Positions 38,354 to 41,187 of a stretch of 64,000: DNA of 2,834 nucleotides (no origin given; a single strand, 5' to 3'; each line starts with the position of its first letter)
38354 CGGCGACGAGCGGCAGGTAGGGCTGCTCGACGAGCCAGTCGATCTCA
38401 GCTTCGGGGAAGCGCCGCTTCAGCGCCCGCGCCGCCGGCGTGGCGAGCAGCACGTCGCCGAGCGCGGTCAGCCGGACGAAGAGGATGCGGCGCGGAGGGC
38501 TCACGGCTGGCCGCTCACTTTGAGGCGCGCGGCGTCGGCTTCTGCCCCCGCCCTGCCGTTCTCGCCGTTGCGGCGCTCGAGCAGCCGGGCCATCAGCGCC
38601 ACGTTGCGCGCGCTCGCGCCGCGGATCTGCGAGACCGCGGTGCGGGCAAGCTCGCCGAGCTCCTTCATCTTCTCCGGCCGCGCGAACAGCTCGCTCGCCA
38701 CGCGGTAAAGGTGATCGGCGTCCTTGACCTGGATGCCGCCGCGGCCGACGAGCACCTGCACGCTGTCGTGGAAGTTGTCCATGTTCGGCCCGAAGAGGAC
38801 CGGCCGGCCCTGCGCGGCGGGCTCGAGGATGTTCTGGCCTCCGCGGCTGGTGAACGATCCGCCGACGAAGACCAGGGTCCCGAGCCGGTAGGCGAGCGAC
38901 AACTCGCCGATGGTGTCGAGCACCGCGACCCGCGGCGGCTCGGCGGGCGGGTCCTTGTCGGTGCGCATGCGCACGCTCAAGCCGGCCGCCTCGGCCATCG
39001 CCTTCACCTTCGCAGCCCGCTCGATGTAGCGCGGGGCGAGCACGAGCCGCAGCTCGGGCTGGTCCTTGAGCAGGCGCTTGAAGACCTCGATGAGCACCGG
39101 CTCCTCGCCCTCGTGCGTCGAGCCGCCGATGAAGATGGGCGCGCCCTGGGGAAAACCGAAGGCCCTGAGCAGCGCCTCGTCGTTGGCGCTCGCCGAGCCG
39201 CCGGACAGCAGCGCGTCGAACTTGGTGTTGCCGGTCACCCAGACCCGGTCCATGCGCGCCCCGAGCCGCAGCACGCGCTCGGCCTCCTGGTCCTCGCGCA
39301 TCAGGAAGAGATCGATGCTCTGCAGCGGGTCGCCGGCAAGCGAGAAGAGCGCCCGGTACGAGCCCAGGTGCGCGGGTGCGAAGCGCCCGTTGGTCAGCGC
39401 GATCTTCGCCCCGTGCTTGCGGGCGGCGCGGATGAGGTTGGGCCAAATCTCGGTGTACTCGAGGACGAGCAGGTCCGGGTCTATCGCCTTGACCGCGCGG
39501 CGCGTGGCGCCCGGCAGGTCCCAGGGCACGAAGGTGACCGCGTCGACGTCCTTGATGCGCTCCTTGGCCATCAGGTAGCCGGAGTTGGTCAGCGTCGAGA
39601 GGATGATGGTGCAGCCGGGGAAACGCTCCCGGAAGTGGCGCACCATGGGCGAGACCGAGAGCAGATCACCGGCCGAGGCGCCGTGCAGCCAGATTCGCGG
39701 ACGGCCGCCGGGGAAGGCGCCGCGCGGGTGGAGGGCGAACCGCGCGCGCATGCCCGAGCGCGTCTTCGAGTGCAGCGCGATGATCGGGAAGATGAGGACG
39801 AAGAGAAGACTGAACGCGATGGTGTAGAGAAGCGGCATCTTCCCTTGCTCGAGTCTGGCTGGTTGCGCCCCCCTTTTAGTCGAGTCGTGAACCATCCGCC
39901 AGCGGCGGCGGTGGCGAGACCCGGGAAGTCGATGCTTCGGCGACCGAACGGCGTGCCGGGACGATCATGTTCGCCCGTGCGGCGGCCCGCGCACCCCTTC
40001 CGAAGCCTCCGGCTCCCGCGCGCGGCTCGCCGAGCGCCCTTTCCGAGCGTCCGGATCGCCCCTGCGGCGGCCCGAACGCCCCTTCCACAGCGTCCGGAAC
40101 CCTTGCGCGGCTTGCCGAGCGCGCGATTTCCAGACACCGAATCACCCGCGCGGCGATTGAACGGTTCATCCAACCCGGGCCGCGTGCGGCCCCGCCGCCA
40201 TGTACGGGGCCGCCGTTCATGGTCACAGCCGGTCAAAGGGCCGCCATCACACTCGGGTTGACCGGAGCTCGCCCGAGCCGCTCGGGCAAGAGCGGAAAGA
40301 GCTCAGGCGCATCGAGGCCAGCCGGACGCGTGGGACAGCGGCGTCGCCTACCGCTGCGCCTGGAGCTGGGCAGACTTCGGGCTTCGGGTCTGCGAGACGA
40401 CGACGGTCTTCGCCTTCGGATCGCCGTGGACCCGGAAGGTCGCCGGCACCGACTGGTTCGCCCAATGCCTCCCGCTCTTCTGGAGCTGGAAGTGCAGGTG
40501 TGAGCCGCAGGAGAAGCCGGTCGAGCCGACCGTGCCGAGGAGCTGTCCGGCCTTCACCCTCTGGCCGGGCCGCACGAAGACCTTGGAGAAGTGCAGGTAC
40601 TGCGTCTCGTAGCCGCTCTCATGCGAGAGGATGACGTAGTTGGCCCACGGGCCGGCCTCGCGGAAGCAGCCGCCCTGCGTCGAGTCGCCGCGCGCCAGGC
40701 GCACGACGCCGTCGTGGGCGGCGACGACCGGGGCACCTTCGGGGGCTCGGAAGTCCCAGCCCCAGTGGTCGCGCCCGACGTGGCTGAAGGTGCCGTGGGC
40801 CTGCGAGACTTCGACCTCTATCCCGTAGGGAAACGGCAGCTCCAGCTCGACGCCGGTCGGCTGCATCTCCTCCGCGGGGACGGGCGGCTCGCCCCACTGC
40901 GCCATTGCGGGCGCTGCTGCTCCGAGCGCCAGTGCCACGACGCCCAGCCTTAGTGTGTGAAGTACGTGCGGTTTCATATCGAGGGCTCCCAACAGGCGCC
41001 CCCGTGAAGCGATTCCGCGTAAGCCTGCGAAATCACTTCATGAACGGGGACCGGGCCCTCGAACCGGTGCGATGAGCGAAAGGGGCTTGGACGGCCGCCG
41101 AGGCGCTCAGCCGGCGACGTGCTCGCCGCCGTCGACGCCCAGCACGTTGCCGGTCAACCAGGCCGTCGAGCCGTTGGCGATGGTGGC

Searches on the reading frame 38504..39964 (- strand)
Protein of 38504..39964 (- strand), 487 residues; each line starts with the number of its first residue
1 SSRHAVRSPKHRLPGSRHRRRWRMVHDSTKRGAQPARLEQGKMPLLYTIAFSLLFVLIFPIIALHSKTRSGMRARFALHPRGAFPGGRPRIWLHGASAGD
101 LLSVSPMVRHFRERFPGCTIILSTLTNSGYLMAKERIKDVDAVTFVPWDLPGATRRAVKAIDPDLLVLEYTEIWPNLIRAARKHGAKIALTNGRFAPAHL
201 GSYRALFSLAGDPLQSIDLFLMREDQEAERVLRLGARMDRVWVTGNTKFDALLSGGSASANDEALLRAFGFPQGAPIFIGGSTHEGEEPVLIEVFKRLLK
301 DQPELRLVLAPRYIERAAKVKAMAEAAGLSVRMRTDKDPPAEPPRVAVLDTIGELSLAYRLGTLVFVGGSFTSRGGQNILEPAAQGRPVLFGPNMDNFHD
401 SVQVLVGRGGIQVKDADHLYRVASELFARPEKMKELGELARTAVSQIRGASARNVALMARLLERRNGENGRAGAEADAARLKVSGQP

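Call 89: search_protein_families(library=pfam, proteins=[window:38504-39964:-], max_evalue=0.0001)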
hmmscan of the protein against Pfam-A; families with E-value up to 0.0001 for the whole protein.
window:38504-39964:- (487 aa): 1 family
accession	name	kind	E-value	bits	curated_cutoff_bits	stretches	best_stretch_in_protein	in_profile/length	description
PF04413.22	Glycos_transf_N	-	1e-49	169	23.9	1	72-251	3-179/179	3-Deoxy-D-manno-octulosonic-acid transferase (kdotransferase)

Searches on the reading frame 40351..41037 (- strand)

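Call 89: search_protein_families(library=pfam, proteins=[window:40351-41037:-], max_evalue=0.0001)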
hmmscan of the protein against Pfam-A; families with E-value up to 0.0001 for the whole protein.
window:40351-41037:- (229 aa): 1 family
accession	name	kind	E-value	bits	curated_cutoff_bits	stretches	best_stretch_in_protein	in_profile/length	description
PF01551.29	Peptidase_M23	-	3.3e-27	94.9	28.7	1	90-191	2-93/96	Peptidase family M23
